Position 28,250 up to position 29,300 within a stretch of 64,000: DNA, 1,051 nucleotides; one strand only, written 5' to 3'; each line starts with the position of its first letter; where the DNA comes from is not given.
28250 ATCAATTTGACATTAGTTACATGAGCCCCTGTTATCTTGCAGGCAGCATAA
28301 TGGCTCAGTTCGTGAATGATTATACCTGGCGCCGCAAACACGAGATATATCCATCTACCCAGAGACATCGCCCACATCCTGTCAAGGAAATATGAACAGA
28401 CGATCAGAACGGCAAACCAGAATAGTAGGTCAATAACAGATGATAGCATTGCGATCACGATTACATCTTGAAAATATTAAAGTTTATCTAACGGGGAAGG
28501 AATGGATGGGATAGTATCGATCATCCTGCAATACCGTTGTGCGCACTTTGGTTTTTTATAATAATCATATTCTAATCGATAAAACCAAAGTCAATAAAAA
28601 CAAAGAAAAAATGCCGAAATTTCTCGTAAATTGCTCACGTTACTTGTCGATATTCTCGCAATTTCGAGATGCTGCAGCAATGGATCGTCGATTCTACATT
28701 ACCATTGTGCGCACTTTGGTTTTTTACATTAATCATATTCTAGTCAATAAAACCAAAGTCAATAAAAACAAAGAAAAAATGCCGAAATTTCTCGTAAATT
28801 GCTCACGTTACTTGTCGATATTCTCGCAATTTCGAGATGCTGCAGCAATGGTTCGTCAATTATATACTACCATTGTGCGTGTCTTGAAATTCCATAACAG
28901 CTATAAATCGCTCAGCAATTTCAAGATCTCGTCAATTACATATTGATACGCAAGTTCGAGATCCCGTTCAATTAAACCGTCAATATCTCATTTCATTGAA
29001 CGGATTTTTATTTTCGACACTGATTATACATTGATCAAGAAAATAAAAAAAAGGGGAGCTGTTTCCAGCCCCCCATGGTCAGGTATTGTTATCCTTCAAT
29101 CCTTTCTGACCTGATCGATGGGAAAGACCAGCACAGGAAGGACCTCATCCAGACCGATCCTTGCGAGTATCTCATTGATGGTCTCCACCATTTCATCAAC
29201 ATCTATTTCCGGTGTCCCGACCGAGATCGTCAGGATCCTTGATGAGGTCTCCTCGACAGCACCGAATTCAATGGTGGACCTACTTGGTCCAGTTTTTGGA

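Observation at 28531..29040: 168-bp tandem direct repeat (2.1 copies, about 94% identity) with internal 11-bp inverted repeats in a 640-bp non-coding spacer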

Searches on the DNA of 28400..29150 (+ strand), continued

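Call 98: search_with_rna_model(model_id=R2, sources=[L033, L034], filters=off, max_evalue=1)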
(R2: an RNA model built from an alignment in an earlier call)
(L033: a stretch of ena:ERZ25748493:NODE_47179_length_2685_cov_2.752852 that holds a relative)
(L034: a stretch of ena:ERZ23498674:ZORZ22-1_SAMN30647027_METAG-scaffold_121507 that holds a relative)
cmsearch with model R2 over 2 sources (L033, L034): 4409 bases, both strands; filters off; matches with E-value up to 1: 13.
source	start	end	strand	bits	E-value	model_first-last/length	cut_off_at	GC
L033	132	244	-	79.5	4.5e-16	1-114/114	no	0.36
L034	181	293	-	79.5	4.5e-16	1-114/114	no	0.36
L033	245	314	-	37.8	3.7e-07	1-114/114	no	0.36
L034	294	363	-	37.8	3.7e-07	1-114/114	no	0.36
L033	95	200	+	28.2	4.2e-05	1-114/114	no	0.35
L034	144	249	+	28.2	4.2e-05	1-114/114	no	0.35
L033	313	385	+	14.4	0.038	1-114/114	no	0.23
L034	362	434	+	14.4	0.038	1-114/114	no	0.23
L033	370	435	-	9.9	0.34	1-114/114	no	0.3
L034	419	484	-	9.9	0.34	1-114/114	no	0.3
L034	57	135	+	9.3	0.46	1-114/114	no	0.27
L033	49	126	-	8.5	0.7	1-114/114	no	0.29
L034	98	175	-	8.5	0.7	1-114/114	no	0.29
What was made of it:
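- Model R2 found L033/L034 (79.5 bits, call 98).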

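Call 102: search_with_rna_model(model_id=R2, sources=[window, L005, L028, L032, L033], max_evalue=0.00001, make_alignment=true)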
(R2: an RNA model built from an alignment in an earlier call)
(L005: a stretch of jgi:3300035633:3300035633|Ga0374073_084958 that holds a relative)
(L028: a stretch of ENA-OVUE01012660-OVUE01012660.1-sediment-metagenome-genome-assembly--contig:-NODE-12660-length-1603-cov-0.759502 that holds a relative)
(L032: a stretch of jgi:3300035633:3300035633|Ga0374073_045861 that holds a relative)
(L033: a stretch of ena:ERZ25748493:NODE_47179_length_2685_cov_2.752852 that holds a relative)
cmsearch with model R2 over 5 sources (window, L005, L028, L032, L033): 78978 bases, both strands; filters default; matches with E-value up to 0.00001: 7.
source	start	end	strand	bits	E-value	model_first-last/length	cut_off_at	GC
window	28613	28726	+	119.1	2.7e-23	1-114/114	no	0.41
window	28781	28894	+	117.3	6.6e-23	1-114/114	no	0.4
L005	4650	4761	-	108.7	4.4e-21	1-114/114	no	0.44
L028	73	182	+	106.8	1.2e-20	1-114/114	no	0.38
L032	12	121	-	87.3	1.7e-16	1-114/114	no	0.39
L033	132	244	-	79.5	7.9e-15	1-114/114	no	0.36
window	28918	29017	+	78.8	1.1e-14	1-114/114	no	0.33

Alignment A5: 7 matches aligned to the model, 115 columns, each read 5' to 3' on its own strand. Consensus structure (alignment columns), stored with it:
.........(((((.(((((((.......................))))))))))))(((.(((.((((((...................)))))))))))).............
